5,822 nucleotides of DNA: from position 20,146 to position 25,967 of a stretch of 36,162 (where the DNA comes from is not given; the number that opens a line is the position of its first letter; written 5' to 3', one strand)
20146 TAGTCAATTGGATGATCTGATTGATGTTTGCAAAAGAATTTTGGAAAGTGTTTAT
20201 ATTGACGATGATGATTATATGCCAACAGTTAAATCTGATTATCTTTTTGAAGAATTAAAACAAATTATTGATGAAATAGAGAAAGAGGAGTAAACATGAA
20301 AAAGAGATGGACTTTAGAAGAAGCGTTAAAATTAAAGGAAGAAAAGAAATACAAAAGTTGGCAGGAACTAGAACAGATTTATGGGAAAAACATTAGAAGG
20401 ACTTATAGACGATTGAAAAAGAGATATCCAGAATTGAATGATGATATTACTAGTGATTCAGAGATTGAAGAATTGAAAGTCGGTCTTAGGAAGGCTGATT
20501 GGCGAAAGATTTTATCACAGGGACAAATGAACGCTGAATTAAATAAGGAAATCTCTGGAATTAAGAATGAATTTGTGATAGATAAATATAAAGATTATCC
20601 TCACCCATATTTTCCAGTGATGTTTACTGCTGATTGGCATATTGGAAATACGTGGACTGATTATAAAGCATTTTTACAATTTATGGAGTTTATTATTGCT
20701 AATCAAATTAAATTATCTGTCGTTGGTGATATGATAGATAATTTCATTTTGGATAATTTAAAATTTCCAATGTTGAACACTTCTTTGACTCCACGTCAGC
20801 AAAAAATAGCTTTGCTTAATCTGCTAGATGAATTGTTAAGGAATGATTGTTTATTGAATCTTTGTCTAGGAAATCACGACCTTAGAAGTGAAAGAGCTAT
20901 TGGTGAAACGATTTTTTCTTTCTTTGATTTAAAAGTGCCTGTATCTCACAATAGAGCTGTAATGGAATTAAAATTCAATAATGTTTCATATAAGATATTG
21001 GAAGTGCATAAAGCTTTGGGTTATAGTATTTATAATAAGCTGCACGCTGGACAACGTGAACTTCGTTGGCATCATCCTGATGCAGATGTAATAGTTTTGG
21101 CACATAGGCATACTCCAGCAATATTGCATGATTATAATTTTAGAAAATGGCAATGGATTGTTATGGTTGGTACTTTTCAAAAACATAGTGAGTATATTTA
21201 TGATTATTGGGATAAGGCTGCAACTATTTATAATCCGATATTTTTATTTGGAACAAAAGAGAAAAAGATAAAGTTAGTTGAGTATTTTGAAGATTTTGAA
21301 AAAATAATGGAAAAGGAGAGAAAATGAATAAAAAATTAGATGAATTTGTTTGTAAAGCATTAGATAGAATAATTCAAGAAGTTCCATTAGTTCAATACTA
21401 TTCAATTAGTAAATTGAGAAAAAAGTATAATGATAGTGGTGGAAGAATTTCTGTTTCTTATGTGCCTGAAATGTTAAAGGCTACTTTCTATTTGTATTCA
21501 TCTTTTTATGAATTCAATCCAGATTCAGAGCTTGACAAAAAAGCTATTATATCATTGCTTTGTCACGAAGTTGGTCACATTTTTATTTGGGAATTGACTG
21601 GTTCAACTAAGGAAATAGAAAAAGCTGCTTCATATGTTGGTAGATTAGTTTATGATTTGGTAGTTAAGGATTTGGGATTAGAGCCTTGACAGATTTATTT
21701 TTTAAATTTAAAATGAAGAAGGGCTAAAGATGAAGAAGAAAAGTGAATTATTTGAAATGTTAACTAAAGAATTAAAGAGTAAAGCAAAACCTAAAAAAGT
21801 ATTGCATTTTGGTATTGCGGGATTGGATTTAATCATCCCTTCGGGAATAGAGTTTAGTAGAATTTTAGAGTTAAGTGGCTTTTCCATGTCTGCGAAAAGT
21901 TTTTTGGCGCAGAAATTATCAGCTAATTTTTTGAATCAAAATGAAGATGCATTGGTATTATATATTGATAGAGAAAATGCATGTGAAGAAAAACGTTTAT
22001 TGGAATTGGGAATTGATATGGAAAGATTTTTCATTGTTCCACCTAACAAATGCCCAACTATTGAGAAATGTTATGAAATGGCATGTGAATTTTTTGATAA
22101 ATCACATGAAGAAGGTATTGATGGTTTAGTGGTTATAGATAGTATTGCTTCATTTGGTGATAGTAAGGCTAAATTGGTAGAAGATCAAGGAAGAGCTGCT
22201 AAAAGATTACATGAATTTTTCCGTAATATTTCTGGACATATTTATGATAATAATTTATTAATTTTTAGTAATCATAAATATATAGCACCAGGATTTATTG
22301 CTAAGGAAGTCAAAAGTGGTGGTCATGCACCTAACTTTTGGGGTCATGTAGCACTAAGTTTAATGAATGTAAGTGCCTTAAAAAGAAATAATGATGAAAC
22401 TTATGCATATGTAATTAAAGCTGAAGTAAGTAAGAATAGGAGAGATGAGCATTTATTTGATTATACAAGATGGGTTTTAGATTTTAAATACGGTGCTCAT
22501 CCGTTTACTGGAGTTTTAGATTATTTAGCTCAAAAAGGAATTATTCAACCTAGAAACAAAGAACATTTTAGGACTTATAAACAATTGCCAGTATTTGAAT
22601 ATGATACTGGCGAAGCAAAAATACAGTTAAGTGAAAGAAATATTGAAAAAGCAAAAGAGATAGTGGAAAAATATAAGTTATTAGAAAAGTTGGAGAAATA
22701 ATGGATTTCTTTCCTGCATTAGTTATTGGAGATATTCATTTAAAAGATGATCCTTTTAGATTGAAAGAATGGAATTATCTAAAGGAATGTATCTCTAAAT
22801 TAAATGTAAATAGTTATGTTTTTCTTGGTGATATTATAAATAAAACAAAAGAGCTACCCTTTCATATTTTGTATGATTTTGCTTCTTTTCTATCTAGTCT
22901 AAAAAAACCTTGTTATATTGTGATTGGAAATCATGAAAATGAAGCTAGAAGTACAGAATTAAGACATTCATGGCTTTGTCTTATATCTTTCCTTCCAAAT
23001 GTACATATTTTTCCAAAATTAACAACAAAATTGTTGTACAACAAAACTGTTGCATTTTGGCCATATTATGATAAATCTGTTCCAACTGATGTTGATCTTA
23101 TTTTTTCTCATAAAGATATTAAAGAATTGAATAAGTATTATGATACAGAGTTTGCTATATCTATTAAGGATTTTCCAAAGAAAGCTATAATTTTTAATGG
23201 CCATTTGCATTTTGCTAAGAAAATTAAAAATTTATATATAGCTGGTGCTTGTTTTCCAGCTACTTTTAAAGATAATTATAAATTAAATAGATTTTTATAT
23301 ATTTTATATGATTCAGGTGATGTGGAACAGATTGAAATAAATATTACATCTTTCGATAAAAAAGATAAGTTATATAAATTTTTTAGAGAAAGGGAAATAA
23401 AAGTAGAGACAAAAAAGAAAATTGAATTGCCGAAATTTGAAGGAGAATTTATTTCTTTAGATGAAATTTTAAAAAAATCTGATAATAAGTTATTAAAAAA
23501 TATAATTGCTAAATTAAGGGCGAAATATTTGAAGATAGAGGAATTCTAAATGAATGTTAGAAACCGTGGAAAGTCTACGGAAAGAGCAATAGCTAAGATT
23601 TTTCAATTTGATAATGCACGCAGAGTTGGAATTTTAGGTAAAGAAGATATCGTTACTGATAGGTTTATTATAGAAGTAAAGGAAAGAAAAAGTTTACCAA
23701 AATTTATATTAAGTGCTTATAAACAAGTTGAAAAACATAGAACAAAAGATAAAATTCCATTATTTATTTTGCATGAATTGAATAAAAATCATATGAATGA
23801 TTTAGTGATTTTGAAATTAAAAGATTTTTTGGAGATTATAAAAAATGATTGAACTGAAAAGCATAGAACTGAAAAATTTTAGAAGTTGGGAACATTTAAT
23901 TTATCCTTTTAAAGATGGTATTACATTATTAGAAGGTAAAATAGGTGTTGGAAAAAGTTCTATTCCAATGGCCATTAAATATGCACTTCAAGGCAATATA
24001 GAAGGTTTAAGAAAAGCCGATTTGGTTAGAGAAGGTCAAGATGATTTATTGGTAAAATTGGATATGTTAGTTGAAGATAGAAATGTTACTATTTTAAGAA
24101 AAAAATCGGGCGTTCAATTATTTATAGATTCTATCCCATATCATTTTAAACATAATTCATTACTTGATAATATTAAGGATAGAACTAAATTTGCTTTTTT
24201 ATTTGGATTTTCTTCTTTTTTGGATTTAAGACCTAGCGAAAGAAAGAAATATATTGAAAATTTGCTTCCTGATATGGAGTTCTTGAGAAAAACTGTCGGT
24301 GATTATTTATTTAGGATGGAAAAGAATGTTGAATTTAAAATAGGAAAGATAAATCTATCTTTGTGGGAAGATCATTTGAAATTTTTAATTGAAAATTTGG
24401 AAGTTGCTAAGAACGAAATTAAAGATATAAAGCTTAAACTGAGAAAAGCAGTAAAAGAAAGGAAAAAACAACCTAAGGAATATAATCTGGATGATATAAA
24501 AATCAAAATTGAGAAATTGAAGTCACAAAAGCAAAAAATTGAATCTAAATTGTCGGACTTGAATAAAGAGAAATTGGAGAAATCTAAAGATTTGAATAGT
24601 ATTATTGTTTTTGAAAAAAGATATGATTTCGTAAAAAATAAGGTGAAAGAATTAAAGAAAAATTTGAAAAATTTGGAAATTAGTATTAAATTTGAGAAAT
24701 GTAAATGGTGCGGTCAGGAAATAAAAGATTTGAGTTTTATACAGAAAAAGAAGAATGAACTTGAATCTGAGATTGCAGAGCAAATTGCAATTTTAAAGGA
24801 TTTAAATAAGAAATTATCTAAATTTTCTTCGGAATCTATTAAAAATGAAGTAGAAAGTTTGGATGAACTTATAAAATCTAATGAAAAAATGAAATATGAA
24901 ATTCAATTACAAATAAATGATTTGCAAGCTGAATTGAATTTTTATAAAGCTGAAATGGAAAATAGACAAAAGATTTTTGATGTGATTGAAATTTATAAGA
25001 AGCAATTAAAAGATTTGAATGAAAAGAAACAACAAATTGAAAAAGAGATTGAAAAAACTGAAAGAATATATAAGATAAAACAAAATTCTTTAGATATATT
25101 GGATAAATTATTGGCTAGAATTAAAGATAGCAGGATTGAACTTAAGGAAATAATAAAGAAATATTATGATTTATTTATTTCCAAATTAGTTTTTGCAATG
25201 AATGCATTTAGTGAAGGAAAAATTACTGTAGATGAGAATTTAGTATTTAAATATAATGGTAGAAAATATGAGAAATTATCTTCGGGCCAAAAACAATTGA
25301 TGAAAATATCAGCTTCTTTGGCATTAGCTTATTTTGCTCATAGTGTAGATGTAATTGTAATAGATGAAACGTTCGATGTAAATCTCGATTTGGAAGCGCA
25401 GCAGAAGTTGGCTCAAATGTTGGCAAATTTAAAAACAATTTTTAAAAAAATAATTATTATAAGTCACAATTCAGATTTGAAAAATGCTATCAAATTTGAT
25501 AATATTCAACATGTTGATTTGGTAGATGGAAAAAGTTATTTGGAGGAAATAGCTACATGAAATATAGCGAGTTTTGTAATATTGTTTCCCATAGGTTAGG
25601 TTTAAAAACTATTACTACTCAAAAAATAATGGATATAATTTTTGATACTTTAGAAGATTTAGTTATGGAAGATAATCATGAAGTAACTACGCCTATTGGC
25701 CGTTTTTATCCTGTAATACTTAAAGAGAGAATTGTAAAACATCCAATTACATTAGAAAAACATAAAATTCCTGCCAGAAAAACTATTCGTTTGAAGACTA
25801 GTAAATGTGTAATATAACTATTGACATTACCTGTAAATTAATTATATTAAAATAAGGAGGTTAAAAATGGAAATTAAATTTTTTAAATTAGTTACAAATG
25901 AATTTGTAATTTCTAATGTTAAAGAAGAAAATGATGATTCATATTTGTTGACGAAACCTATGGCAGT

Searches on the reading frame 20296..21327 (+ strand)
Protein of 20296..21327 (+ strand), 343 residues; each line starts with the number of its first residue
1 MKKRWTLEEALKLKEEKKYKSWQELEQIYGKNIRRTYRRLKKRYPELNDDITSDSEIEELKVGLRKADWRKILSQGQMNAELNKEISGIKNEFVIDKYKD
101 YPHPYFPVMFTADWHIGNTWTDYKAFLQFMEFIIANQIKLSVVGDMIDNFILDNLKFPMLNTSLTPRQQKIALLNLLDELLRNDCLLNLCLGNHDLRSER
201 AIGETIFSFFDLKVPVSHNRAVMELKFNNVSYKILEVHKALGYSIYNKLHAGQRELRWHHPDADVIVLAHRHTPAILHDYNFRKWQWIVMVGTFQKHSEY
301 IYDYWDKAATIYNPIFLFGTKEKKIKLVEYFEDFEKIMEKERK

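Call 12: search_protein_families(library=pfam, proteins=[window:20296-21327:+], max_evalue=0.01)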
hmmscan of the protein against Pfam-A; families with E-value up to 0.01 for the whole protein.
window:20296-21327:+ (343 aa): 1 family
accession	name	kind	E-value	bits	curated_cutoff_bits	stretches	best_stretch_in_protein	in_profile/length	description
PF00149.33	Metallophos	-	7.2e-07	30.3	21.5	1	106-274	1-159/191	Calcineurin-like phosphoesterase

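Call 13: search_protein_families(library=phrogs, proteins=[window:20296-21327:+], max_evalue=0.001)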
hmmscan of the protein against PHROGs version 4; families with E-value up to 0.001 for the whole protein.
window:20296-21327:+ (343 aa): 1 family
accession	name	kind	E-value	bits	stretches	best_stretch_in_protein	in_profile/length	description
phrog_7339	-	DNA, RNA and nucleotide metabolism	7e-26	92.1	1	103-303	27-234/263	DNA repair exonuclease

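Call 45: find_homologous_proteins(query=window:20296-21327:+, max_evalue=1e-10)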
Query window:20296-21327:+ (343 aa): 3 proteins with E <= 1e-10 among 2467 candidates.
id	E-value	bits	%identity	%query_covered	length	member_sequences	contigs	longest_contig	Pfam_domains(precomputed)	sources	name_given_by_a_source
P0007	8.9e-220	747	94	99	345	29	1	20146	PF00149.34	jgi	-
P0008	3.9e-172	590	75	100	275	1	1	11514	-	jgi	-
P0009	5.4e-114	399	54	95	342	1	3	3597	PF00149.34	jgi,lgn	-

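Call 46: find_encoding_contigs(protein=P0008, flank=5000, max_places=6)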
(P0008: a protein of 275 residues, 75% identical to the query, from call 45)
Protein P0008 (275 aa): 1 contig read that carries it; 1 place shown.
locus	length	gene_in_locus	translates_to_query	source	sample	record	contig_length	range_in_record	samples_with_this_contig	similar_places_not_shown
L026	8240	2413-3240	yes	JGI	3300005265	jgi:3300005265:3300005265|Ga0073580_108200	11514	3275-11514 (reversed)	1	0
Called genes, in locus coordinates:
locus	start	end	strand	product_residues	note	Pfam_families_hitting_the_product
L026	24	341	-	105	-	-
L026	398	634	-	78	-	PF12797:Fer4_2 (faint), PF13183:Fer4_8 (faint), PF13237:Fer4_10, PF00037:Fer4 (weak), PF14697:Fer4_21 (weak), PF12838:Fer4_7, PF13187:Fer4_9, PF00037:Fer4 (weak), +4 more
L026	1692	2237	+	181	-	-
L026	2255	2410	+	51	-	-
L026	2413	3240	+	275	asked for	-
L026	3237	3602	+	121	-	-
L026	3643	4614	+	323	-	PF00154:RecA_N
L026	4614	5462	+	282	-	PF00149:Metallophos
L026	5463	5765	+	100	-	-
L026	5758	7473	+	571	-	PF02463:SMC_N (weak), PF13175:AAA_15 (faint), PF13476:AAA_23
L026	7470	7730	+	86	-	PF00216:Bac_DNA_binding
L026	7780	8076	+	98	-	-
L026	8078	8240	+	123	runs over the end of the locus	-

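Call 47: find_encoding_contigs(protein=P0009, flank=5000, max_places=6)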
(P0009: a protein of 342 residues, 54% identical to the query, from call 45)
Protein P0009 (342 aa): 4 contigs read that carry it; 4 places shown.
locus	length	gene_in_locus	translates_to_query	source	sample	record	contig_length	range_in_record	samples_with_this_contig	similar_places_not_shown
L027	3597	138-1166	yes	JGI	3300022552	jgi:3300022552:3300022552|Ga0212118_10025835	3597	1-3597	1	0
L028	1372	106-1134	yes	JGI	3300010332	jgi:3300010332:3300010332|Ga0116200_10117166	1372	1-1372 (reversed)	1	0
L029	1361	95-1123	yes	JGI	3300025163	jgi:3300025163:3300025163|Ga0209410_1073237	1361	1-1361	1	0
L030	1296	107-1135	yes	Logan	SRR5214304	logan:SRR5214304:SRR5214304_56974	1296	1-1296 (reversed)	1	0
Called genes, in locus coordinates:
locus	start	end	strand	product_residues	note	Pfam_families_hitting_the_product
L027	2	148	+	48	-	?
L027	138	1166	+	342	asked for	PF00149:Metallophos (faint)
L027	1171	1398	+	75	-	-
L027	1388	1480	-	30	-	-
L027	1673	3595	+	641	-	?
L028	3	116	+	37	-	?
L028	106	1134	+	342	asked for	PF00149:Metallophos (faint)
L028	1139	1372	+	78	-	?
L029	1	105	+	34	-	?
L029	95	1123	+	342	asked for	PF00149:Metallophos (faint)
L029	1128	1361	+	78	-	?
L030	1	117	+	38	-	?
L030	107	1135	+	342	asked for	PF00149:Metallophos (faint)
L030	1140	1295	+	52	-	?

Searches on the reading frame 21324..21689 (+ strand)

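Call 79: search_protein_families(library=ncbifam, proteins=[window:21324-21689:+], max_evalue=0.1)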
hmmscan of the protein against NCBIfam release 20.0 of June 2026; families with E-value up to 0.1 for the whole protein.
window:21324-21689:+ (121 aa): 1 family
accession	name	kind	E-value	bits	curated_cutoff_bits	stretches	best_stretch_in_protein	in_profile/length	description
NF045993.1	MAG0130_MAG3770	subfamily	0.0062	16.5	85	1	20-65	70-116/140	MAG0130/MAG3770 family membrane protein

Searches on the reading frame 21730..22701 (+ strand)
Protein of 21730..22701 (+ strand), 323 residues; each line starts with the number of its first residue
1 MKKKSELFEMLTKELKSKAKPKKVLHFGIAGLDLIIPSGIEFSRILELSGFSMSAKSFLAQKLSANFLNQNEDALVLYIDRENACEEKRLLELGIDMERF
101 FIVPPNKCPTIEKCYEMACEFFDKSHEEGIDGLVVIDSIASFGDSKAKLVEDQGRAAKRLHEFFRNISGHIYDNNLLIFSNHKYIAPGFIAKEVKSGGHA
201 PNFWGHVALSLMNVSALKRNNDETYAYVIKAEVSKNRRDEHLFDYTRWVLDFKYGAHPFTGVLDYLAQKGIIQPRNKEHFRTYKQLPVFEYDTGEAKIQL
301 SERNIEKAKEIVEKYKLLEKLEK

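Call 12: search_protein_families(library=pfam, proteins=[window:21730-22701:+], max_evalue=0.01)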
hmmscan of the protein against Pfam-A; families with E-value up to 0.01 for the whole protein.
window:21730-22701:+ (323 aa): 2 families
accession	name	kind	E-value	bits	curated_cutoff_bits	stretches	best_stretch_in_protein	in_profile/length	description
PF00154.27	RecA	-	2.9e-12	47.1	27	1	26-237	34-243/262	recA bacterial DNA recombination protein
PF06745.19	ATPase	-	0.0023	17.8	26.6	0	28-99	4-76/231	KaiC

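Call 13: search_protein_families(library=phrogs, proteins=[window:21730-22701:+], max_evalue=0.001)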
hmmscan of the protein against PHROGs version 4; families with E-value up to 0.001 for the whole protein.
window:21730-22701:+ (323 aa): 2 families
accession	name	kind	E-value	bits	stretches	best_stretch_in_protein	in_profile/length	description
phrog_97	-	other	5.2e-27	96.2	1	7-204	23-244/506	UvsX-like recombinase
phrog_8337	-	DNA, RNA and nucleotide metabolism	1.7e-20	74.6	1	17-236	42-265/273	DNA repair protein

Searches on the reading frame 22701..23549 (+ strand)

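Call 12: search_protein_families(library=pfam, proteins=[window:22701-23549:+], max_evalue=0.01)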
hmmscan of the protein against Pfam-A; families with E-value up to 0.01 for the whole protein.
window:22701-23549:+ (282 aa): 1 family
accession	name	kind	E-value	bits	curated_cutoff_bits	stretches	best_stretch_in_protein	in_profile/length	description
PF00149.33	Metallophos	-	1.2e-11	45.8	21.5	1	5-170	2-189/191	Calcineurin-like phosphoesterase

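Call 13: search_protein_families(library=phrogs, proteins=[window:22701-23549:+], max_evalue=0.001)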
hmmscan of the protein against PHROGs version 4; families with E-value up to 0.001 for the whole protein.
window:22701-23549:+ (282 aa): 2 families
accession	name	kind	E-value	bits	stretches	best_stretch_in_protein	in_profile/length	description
phrog_100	-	DNA, RNA and nucleotide metabolism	4.1e-14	53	1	1-223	26-272/989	SbcD-like subunit of palindrome specific endonuclease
phrog_1649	-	other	4.5e-08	33.1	1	8-103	40-128/308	metallo-phosphoesterase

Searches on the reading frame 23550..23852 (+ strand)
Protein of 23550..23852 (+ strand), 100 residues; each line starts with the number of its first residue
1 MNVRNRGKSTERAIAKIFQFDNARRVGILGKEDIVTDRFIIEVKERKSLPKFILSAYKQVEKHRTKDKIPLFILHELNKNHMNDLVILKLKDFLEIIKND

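Call 79: search_protein_families(library=ncbifam, proteins=[window:23550-23852:+], max_evalue=0.1)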
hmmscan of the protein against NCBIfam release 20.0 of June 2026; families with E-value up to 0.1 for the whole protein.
window:23550-23852:+ (100 aa): 1 family
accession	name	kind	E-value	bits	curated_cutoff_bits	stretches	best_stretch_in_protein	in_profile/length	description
NF003140.0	PRK04053.1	equivalog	0.07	13.2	159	1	7-68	37-97/157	30S ribosomal protein S13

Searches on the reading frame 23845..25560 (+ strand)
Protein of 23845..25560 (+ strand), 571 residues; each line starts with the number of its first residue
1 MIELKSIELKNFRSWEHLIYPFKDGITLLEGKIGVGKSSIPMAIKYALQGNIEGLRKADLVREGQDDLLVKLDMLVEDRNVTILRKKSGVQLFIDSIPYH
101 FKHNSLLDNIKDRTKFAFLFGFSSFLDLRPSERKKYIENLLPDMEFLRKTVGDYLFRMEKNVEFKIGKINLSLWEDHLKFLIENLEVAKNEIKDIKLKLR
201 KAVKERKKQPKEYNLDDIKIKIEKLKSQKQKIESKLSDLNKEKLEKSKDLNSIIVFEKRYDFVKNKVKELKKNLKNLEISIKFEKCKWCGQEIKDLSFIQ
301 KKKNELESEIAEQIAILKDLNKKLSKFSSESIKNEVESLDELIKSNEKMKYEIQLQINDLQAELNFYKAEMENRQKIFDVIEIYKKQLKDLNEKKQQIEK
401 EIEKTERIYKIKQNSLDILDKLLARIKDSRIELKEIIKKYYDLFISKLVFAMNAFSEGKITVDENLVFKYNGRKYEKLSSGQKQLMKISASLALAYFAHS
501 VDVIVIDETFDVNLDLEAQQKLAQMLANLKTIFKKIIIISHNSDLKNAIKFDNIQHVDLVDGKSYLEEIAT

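Call 12: search_protein_families(library=pfam, proteins=[window:23845-25560:+], max_evalue=0.01)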
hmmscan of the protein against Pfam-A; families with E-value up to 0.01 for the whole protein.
window:23845-25560:+ (571 aa): 5 families
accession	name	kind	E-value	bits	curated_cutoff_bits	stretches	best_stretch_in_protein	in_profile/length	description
PF13476.12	AAA_23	-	2.3e-12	48.4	27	1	6-236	1-200/201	AAA domain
PF02463.25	SMC_N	-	1.1e-08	35.2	40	1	4-59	2-60/220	RecF/RecN/SMC N terminal domain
PF13175.12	AAA_15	-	1.9e-07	31.5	32.1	1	4-359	3-288/374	AAA ATPase domain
PF13304.12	AAA_21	-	0.0017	18.9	27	1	226-542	48-299/304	AAA domain, putative AbiEii toxin, Type IV TA system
PF11497.13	NADH_Oxid_Nqo15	-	0.007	16.9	25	0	152-224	35-109/123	NADH-quinone oxidoreductase chain 15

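Call 13: search_protein_families(library=phrogs, proteins=[window:23845-25560:+], max_evalue=0.001)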
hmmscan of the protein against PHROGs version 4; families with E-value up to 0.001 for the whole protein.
window:23845-25560:+ (571 aa): 4 families
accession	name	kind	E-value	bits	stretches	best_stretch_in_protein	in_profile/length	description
phrog_77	-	DNA, RNA and nucleotide metabolism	3.5e-27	96.3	1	1-568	295-954/967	SbcC-like subunit of palindrome specific endonuclease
phrog_1499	-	unknown function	1e-13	52.4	1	1-243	2-208/427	-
phrog_3940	-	unknown function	7.7e-06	26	1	3-49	4-50/537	-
phrog_7507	-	unknown function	0.00056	20.3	0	1-541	1-445/483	-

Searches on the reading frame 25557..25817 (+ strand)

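Call 67: search_protein_families(library=pfam, proteins=[window:25557-25817:+], max_evalue=0.001)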
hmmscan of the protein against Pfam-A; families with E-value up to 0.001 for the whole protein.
window:25557-25817:+ (86 aa): 1 family
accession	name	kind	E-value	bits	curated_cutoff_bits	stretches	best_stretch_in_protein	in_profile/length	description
PF00216.26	Bac_DNA_binding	-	7.6e-10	39.4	22.4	1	1-83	1-83/90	Bacterial DNA-binding protein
